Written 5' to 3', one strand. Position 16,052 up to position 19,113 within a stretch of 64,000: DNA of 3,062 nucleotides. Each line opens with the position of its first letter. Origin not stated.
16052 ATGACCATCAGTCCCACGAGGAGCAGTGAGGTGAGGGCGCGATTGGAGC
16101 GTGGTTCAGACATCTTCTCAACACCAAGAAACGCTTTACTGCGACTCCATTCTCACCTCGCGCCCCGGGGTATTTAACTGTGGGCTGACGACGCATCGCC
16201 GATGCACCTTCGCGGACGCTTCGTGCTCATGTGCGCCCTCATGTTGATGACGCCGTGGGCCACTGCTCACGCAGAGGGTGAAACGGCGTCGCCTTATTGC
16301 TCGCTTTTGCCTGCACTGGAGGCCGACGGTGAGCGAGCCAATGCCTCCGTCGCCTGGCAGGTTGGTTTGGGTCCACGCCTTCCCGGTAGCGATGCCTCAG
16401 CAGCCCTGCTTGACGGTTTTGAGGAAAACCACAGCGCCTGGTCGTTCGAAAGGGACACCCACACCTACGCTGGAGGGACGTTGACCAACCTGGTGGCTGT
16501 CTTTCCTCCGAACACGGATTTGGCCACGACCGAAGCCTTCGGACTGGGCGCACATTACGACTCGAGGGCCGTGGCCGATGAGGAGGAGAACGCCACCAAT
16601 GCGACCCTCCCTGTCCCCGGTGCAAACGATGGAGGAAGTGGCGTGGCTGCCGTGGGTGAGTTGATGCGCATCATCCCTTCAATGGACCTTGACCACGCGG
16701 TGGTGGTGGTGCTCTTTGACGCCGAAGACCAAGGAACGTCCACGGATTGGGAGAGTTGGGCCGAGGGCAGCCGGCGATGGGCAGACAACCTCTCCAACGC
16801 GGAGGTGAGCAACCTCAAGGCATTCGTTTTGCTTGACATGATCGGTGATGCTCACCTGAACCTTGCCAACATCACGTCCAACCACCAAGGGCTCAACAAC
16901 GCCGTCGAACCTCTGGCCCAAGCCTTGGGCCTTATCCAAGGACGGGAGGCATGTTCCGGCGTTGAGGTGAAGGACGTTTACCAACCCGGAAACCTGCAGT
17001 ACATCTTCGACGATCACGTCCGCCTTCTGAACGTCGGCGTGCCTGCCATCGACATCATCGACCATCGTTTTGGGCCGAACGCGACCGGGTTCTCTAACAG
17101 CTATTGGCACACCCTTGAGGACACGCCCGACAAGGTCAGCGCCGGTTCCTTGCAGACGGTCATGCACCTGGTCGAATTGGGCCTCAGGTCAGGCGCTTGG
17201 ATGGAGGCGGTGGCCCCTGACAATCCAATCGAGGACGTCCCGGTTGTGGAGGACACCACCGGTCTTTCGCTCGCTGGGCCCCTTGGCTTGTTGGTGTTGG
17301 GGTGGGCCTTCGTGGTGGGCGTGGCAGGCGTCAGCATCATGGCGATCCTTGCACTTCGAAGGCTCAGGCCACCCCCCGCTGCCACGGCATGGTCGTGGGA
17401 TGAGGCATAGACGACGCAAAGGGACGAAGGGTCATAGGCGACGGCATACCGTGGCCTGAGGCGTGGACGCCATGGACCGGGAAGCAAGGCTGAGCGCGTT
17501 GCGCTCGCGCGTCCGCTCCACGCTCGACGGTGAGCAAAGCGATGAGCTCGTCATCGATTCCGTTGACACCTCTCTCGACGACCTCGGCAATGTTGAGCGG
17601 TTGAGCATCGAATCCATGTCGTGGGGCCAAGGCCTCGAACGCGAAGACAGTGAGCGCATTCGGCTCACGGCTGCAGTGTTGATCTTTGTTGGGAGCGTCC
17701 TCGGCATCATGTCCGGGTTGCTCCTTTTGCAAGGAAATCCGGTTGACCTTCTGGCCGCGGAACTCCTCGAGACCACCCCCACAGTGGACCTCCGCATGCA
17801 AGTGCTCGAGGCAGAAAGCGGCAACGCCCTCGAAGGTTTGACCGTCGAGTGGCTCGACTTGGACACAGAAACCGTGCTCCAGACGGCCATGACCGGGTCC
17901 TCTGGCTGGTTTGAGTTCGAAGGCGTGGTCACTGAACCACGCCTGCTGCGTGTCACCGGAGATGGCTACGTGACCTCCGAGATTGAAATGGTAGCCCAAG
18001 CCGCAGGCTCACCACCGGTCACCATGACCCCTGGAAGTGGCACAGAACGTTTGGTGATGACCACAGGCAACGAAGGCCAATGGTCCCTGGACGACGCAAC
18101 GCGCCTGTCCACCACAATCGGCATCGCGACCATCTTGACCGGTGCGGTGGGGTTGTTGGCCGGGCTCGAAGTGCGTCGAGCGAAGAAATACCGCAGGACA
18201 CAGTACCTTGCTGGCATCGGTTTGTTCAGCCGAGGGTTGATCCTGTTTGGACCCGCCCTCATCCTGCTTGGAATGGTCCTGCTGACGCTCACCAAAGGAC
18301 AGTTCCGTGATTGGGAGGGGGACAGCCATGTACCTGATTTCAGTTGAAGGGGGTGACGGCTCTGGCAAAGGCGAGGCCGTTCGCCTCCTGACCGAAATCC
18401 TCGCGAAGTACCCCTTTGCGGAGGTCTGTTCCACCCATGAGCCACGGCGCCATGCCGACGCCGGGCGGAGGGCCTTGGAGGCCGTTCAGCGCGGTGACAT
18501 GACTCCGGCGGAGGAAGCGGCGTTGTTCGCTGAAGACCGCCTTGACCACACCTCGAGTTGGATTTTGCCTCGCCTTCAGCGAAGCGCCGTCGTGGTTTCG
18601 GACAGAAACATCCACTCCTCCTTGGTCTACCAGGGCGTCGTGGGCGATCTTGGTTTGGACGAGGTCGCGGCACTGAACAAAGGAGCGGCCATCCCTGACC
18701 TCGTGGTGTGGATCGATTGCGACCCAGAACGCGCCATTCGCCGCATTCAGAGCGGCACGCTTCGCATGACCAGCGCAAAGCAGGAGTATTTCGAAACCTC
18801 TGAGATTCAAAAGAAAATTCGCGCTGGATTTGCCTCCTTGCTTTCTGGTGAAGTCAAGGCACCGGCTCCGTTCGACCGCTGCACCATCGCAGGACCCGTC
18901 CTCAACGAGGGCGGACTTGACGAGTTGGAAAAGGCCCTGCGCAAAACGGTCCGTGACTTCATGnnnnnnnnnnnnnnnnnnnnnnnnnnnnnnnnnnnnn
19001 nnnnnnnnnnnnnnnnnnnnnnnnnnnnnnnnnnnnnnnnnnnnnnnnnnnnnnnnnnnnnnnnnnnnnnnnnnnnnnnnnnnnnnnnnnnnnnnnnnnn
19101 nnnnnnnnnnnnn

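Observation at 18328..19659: Thymidylate kinase fused in-frame to a ~240-aa uncharacterised W/R-rich C-terminal domain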

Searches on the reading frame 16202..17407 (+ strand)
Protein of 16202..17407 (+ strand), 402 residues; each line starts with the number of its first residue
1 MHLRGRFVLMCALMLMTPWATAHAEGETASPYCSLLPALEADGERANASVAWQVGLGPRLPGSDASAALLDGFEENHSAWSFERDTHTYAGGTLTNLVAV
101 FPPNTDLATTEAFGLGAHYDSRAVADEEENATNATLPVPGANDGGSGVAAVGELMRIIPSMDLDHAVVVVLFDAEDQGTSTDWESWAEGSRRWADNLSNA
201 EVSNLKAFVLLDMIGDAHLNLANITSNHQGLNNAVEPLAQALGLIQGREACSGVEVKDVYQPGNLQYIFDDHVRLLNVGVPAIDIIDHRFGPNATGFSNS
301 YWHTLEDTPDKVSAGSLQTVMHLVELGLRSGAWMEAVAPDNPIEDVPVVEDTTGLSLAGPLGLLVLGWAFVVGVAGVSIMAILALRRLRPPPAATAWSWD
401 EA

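Call 56: search_protein_families(library=pfam, proteins=[window:16202-17407:+], max_evalue=0.01)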
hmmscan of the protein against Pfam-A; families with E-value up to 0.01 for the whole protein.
window:16202-17407:+ (402 aa): 1 family
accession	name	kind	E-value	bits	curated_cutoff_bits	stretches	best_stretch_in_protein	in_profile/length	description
PF04389.22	Peptidase_M28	-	1.5e-28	100.3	21.3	1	96-324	1-189/193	Peptidase family M28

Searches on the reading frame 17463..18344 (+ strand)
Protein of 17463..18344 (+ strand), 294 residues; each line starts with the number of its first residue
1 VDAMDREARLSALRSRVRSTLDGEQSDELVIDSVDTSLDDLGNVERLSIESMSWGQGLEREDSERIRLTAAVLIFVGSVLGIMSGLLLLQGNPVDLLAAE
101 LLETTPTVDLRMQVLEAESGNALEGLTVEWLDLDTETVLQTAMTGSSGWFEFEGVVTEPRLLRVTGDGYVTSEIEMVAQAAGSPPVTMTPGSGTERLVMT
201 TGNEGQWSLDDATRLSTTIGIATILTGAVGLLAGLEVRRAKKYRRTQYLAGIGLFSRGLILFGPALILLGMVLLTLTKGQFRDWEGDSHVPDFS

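Call 56: search_protein_families(library=pfam, proteins=[window:17463-18344:+], max_evalue=0.01)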
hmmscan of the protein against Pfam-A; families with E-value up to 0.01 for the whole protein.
window:17463-18344:+ (294 aa): 1 family
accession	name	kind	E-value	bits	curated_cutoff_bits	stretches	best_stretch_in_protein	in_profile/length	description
PF13620.12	CarboxypepD_reg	-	6.4e-09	36.5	32.3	1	113-186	5-77/82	Carboxypeptidase regulatory-like domain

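Call 84: search_protein_families(library=padloc, proteins=[window:17463-18344:+], max_evalue=0.01)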
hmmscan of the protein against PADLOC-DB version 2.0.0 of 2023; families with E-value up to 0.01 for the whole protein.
window:17463-18344:+ (294 aa): 0 families

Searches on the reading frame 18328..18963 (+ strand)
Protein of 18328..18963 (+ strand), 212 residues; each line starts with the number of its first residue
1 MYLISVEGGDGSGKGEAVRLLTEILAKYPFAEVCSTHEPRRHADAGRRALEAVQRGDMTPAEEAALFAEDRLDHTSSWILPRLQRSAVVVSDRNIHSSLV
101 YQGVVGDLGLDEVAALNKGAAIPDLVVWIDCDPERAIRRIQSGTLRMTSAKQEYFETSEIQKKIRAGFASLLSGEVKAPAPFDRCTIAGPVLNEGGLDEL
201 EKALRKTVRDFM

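Call 43: find_homologous_proteins(query=window:18328-18963:+, max_evalue=1e-8)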
Query window:18328-18963:+ (212 aa): 98 proteins with E <= 1e-8 among 1453 candidates.
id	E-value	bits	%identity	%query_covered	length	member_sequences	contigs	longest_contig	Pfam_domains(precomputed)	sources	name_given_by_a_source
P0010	5.5e-124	429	91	100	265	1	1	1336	PF02223.24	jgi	jgi:dTMP kinase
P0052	1.6e-123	428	95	96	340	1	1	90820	PF00899.28,PF02223.24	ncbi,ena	-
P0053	8.2e-93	328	67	100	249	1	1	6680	PF02223.24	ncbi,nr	ncbi:MAG: dTMP kinase, partial [archaeon]|nr:dTMP kinase [archaeon]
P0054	1.4e-91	324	66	100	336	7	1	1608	PF02223.24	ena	-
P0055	5.2e-91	322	67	100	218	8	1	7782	PF02223.24,PF01712.26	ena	-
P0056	1.0e-90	321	64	100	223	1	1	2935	PF02223.24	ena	-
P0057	1.1e-90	321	65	100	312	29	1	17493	PF02223.24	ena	-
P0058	1.2e-89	317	65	99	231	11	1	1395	PF02223.24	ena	-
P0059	1.4e-88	314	66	100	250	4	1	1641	PF02223.24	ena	-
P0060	5.0e-87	309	66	95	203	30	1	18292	PF02223.24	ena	-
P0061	6.4e-87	308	65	100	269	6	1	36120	PF02223.24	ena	-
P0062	2.8e-86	306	64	96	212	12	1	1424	PF02223.24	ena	-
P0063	6.9e-85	302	64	100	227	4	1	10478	PF02223.24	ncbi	ncbi:MAG: dTMP kinase, partial [Poseidonia sp.]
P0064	2.9e-84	300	63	100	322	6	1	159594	PF02223.24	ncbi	-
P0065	3.3e-84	300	63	100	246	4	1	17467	PF02223.24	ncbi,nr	ncbi:MAG: dTMP kinase, partial [Candidatus Thermoplasmatota archaeon]|nr:dTMP kinase [Candidatus The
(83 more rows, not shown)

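Call 77: find_encoding_contigs(protein=P0060, flank=3000, max_places=2)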
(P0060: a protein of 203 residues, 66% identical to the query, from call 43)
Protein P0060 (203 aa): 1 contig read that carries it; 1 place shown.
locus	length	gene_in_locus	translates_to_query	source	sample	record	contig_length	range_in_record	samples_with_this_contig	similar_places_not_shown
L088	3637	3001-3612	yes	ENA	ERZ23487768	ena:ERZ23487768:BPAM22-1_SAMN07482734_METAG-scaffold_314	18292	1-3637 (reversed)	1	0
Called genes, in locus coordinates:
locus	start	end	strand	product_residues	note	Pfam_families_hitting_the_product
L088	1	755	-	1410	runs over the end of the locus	PF18911:PKD_4, PF00801:PKD, PF18911:PKD_4, PF00801:PKD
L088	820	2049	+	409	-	PF04389:Peptidase_M28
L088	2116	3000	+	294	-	PF13620:CarboxypepD_reg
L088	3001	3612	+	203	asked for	PF02223:Thymidylate_kin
